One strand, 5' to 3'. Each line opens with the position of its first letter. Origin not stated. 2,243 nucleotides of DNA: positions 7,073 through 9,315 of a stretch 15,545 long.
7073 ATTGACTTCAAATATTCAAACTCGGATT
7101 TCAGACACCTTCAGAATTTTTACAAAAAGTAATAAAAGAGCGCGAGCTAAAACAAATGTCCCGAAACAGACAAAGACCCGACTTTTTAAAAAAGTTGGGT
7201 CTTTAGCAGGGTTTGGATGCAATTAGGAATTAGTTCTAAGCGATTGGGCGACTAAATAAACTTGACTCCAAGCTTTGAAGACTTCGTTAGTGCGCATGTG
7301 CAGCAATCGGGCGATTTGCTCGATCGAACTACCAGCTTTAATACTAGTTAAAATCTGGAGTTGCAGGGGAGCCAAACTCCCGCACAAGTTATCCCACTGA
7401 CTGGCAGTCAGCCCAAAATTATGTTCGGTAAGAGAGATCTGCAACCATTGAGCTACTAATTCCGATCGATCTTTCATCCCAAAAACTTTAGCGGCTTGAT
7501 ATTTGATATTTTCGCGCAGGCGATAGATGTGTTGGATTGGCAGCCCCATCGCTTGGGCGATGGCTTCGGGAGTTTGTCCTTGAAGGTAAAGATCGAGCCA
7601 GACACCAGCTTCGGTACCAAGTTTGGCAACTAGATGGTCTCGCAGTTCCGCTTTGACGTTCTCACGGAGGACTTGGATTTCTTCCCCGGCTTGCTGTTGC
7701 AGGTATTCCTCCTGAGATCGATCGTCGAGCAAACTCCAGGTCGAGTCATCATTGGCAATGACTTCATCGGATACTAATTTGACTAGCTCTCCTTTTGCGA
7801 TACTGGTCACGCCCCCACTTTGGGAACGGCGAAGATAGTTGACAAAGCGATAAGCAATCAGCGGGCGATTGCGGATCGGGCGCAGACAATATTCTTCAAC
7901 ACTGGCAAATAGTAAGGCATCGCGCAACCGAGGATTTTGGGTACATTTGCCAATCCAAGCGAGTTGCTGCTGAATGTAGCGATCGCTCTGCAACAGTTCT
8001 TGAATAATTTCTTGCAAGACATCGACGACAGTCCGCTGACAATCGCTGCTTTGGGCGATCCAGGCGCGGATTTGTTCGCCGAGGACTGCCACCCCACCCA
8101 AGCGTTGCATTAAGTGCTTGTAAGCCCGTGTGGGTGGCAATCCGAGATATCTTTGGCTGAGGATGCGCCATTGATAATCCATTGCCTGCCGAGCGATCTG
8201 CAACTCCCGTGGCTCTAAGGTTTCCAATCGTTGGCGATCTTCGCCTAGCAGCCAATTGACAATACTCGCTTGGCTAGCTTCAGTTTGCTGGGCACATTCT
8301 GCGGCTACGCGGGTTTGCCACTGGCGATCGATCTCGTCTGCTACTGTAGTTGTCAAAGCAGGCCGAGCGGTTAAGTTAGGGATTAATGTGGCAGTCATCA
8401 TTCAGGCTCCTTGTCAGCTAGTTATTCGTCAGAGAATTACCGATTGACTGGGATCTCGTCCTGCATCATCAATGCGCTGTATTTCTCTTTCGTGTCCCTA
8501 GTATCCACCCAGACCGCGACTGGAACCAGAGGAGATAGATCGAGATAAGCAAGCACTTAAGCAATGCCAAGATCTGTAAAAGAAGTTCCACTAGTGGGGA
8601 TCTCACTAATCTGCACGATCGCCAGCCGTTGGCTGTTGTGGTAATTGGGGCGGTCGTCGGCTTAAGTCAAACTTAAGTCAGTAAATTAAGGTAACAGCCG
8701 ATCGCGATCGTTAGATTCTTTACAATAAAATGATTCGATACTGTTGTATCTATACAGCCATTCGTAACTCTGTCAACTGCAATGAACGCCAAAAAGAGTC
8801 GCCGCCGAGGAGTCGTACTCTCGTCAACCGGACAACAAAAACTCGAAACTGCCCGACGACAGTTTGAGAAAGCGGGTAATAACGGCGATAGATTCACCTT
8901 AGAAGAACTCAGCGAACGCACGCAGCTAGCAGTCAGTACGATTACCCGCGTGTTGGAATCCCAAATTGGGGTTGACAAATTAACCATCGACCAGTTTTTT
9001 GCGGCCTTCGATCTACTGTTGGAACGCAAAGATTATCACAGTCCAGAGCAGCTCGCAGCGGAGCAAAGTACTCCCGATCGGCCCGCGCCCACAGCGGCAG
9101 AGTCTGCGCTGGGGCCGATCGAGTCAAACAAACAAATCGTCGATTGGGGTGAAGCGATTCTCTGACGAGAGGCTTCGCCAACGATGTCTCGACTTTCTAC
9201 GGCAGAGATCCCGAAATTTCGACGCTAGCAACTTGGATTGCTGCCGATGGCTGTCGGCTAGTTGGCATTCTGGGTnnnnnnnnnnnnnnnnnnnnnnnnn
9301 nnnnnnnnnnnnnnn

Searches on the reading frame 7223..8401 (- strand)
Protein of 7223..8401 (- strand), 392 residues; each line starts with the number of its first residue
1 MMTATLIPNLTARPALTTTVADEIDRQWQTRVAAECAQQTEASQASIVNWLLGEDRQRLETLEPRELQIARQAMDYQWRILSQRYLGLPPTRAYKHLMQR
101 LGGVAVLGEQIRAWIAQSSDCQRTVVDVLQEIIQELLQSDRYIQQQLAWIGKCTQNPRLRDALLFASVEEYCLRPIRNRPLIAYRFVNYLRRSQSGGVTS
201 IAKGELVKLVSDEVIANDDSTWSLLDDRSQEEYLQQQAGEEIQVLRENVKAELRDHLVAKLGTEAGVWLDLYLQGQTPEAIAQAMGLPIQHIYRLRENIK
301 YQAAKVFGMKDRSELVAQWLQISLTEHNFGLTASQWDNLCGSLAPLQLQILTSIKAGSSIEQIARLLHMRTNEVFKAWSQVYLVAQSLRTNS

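Call 5: search_protein_families(library=ncbifam, proteins=[window:7223-8401:-], max_evalue=0.1)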
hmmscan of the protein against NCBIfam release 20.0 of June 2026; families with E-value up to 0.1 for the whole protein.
window:7223-8401:- (392 aa): 5 families
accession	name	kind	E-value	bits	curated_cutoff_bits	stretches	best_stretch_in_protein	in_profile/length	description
NF037965.1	HetZ_rel_2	subfamily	6.4e-155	515.7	400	1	26-390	2-367/367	HetZ-related protein 2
NF037963.1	heterocyst_HetZ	equivalog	3e-16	59.2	550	1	215-389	191-365/366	heterocyst differentiation protein HetZ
NF037964.1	HetZ_related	equivalog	3.4e-15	56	612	1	232-390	212-368/370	HetZ-related protein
TIGR02937.1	sigma70-ECF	superfamily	0.0014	18.3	42.9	1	189-300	67-158/165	sigma-70 family RNA polymerase sigma factor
NF038403.1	perm_prefix_1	domain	0.056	13.3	30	0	87-112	34-59/59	permease prefix domain 1-containing protein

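Call 7: search_protein_families(library=pfam, proteins=[window:7223-8401:-], max_evalue=1)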
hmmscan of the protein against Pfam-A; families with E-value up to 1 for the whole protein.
window:7223-8401:- (392 aa): 8 families
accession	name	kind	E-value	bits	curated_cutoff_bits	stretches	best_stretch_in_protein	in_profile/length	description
PF13384.12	HTH_23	-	5.2e-06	26.6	24.6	1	269-298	11-40/50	Homeodomain-like domain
PF13518.12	HTH_28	-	0.012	16.2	25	0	268-296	5-33/52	Helix-turn-helix domain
PF13551.12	HTH_29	-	0.013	16.1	28.1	1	268-297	4-34/64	Winged helix-turn helix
PF14493.12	HTH_40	-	0.014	16.2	27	1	269-293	6-30/89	Helix-turn-helix domain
PF08281.18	Sigma70_r4_2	-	0.023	14.8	25.7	0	344-374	12-43/54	Sigma-70, region 4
PF06056.18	Terminase_5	-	0.025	14.9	20.3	1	271-290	9-28/58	Putative ATPase subunit of terminase (gpP-like)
PF12840.13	HTH_20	-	0.037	14.4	27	0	274-293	17-36/51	Helix-turn-helix domain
PF00196.25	GerE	-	0.21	11.7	23.5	0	342-369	2-29/57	Bacterial regulatory proteins, luxR family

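Call 9: find_related_loci(query=window:7223-8401:-, collection=genome_contigs, flank=4000)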
Query window:7223-8401:- (392 aa) in genome_contigs; peptide patterns used: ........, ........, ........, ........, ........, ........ (x = any residue, [..] = any of these).
56 stretches matched a pattern, but none encodes a relative of the query by tblastn (E <= 1e-3).

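Call 10: find_homologous_proteins(query=window:7223-8401:-, max_evalue=1e-10)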
Query window:7223-8401:- (392 aa): 1849 proteins with E <= 1e-10 among 8000 candidates; the best 120 are listed.
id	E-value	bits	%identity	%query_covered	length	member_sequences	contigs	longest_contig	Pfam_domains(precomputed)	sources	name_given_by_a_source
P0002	1.0e-252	856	100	100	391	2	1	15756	PF13384.13,PF28104.1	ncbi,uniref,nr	ncbi:hypothetical protein C7B77_09260 [Chamaesiphon polymorphus CCALA 037]|uniref:HetZ-related prote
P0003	1.2e-177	609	71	100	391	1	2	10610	PF28104.1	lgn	-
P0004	3.9e-166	571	69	95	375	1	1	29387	PF28104.1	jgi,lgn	jgi:DNA-binding CsgD family transcriptional regulator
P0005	7.6e-166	570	68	95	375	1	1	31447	PF28104.1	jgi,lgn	jgi:DNA-binding CsgD family transcriptional regulator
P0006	4.6e-165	568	68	95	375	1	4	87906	PF28104.1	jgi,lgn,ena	jgi:DNA-binding CsgD family transcriptional regulator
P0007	2.8e-159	548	67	95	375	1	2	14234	PF13384.13,PF28104.1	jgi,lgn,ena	jgi:DNA-binding CsgD family transcriptional regulator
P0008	9.1e-155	534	63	96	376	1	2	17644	PF13384.13,PF28104.1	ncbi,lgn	-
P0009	4.7e-154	531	63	95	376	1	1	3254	PF28104.1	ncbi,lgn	-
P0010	2.3e-153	529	62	95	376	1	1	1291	PF28104.1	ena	-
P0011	2.8e-153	529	62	96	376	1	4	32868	PF13384.13,PF28104.1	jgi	jgi:DNA-binding CsgD family transcriptional regulator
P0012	4.7e-153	528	63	95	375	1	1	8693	PF28104.1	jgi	jgi:DNA-binding CsgD family transcriptional regulator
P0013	1.0e-152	527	62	96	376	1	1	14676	PF28104.1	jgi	jgi:hypothetical protein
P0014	5.1e-152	525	63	95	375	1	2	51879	PF28104.1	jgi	jgi:hypothetical protein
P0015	7.6e-152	524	62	95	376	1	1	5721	PF28104.1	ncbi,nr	ncbi:MAG: HetZ-related protein 2 [Chamaesiphon sp.]|nr:HetZ-related protein 2 [Chamaesiphon sp.]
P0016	2.5e-151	522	63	95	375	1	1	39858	PF28104.1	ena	-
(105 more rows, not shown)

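Call 12: find_encoding_contigs(protein=P0003, flank=4000, max_places=4)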
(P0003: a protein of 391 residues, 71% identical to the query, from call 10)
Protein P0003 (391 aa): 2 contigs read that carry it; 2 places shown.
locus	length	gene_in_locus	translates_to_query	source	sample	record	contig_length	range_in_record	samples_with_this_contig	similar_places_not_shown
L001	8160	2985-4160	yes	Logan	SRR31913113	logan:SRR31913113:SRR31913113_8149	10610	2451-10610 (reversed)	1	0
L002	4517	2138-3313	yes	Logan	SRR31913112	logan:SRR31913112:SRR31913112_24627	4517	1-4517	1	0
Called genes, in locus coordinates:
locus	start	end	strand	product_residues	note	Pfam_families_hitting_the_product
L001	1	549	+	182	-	?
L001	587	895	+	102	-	PF06906:DUF1272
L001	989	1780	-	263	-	PF14023:Bestrophin-like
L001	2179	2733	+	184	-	-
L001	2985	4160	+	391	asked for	PF28104:HetZ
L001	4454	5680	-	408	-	PF13439:Glyco_transf_4, PF13579:Glyco_trans_4_4, PF00534:Glycos_transf_1, PF13692:Glyco_trans_1_4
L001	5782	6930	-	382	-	-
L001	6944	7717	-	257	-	PF00977:His_biosynth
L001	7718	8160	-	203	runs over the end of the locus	PF00117:GATase, PF07685:GATase_3 (weak), PF01174:SNO, PF07722:Peptidase_C26 (weak)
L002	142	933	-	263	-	PF14023:Bestrophin-like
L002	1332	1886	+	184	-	-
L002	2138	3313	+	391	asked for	PF28104:HetZ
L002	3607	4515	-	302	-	?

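Call 14: find_encoding_contigs(protein=P0006, flank=4000, max_places=4)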
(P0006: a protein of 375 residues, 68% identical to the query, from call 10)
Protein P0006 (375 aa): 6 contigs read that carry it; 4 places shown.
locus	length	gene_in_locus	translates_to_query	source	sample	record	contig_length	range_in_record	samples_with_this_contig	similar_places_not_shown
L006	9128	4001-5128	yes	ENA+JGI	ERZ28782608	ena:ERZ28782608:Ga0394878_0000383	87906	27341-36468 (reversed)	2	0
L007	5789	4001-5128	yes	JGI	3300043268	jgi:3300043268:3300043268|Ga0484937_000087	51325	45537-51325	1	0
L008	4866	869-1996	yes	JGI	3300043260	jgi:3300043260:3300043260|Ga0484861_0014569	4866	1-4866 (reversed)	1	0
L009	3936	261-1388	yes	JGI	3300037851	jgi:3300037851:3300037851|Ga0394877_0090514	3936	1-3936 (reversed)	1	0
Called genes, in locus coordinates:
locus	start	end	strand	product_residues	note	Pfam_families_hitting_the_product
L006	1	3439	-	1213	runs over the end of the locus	PF02574:S-methyl_trans, PF00809:Pterin_bind, PF02607:B12-binding_2, PF02310:B12-binding, PF02965:Met_synt_B12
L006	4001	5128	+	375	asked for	PF28104:HetZ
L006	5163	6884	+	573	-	PF17899:Peptidase_M61_N, PF05299:Peptidase_M61, PF13180:PDZ_2, PF17820:PDZ_6 (weak)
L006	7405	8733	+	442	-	-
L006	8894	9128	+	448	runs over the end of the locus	PF01523:PmbA_TldD_1st, PF19290:PmbA_TldD_2nd, PF19289:PmbA_TldD_3rd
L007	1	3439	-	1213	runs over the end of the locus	PF02574:S-methyl_trans, PF00809:Pterin_bind, PF02607:B12-binding_2, PF02310:B12-binding, PF02965:Met_synt_B12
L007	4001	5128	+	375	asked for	PF28104:HetZ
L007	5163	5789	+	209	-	?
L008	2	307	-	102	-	?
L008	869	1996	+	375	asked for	PF28104:HetZ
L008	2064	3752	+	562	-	PF17899:Peptidase_M61_N, PF05299:Peptidase_M61, PF13180:PDZ_2, PF17820:PDZ_6 (weak)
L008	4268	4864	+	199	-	?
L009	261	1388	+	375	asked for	PF28104:HetZ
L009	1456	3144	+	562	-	PF17899:Peptidase_M61_N, PF05299:Peptidase_M61, PF13180:PDZ_2, PF17820:PDZ_6 (weak)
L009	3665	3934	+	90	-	?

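Call 20: find_related_loci(query=A3, collection=genome_contigs, flank=3000)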
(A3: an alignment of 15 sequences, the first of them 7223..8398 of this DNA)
Query A3 (391 aa) in genome_contigs; peptide patterns used: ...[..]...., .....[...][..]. (x = any residue, [..] = any of these).
99 stretches matched a pattern; 47 encode a relative of the query (tblastn E <= 1e-3); 45 distinct loci.
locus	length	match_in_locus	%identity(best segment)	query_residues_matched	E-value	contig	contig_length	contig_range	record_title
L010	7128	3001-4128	63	15-390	9e-164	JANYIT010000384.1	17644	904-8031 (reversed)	MAG: Chamaesiphon sp. GL140_3_metabinner_129_sub GL140_3_k141_3321832, whole genome shotgun sequence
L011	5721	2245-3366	62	15-388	1e-162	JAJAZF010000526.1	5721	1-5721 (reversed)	MAG: Chamaesiphon sp. isolate CAN_BIN30 c_000000124681, whole genome shotgun sequence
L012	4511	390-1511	64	17-390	2e-162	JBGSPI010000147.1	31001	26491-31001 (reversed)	MAG: Chamaesiphon sp. isolate JTS-AC30 k141_1123808, whole genome shotgun sequence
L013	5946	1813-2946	62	15-390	7e-161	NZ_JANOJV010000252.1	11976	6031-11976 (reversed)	MAG: Chamaesiphon sp. VAR_48_metabat_135_sub VAR_48_k141_1240612, whole genome shotgun sequence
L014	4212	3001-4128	61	15-390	4e-163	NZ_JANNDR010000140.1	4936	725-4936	MAG: Chamaesiphon sp. OTE_75_metabat_556 OTE_75_k141_3832238, whole genome shotgun sequence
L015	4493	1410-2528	62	17-389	5e-164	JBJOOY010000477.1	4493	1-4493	MAG: Cyanobacteriota bacterium isolate watershed3_2019_sw_WHONDRS-S19S_0084_B_bin.2 scaffold_718466, whole genome shotgu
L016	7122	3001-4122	63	17-390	1e-159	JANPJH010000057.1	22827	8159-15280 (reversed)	MAG: Chamaesiphon sp. VAR_61_metabat_425 VAR_61_k141_1871164, whole genome shotgun sequence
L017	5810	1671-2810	61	10-390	1e-159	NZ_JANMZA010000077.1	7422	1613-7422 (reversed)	MAG: Chamaesiphon sp. OTE_8_metabat_110 OTE_8_k141_1107422, whole genome shotgun sequence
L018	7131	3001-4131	61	15-391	5e-158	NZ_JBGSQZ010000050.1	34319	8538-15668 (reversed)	MAG: Chamaesiphon sp. isolate JTS-AC345 k141_3619160, whole genome shotgun sequence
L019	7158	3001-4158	60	3-388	1e-157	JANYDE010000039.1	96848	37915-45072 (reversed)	MAG: Chamaesiphon sp. 336R_metabinner_41 336R_k141_2181630, whole genome shotgun sequence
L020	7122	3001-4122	62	17-390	2e-154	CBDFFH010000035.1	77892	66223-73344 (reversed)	MAG: Chamaesiphon sp. isolate 851febc9-5298-47d4-a467-06c2a8c42fd6 genome assembly, contig: contig_35, whole genome shot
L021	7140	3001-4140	59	11-390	3e-154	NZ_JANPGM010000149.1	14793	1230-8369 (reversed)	MAG: Chamaesiphon sp. VAR_69_metabat_338 VAR_69_k141_1132532, whole genome shotgun sequence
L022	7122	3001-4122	60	15-388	5e-154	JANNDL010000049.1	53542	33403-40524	MAG: Chamaesiphon sp. OTE_75_metabat_95 OTE_75_k141_1846902, whole genome shotgun sequence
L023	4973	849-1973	60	15-389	2e-154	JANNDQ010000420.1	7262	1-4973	MAG: Chamaesiphon sp. OTE_75_metabat_567 OTE_75_k141_1404540, whole genome shotgun sequence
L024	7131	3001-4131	60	15-391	1e-153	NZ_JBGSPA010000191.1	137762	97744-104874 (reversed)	MAG: Chamaesiphon sp. isolate JTS-AC293 k141_3061335, whole genome shotgun sequence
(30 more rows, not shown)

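Call 56: search_protein_families(library=padloc, proteins=[window:7223-8401:-], max_evalue=1)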
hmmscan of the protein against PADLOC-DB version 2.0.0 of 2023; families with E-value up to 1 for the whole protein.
window:7223-8401:- (392 aa): 0 families

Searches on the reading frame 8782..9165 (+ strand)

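Call 5: search_protein_families(library=ncbifam, proteins=[window:8782-9165:+], max_evalue=0.1)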
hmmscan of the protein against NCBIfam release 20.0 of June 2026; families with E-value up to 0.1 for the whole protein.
window:8782-9165:+ (127 aa): 0 families

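Call 7: search_protein_families(library=pfam, proteins=[window:8782-9165:+], max_evalue=1)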
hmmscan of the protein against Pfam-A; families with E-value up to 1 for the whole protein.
window:8782-9165:+ (127 aa): 2 families
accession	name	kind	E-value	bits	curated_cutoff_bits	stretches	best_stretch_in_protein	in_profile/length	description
PF20317.4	HTH_60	-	0.048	14.5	24.1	1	34-78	15-59/140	Helix-turn-helix domain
PF09361.15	Phasin_2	-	0.088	13.5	24.9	1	40-96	11-64/100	Phasin protein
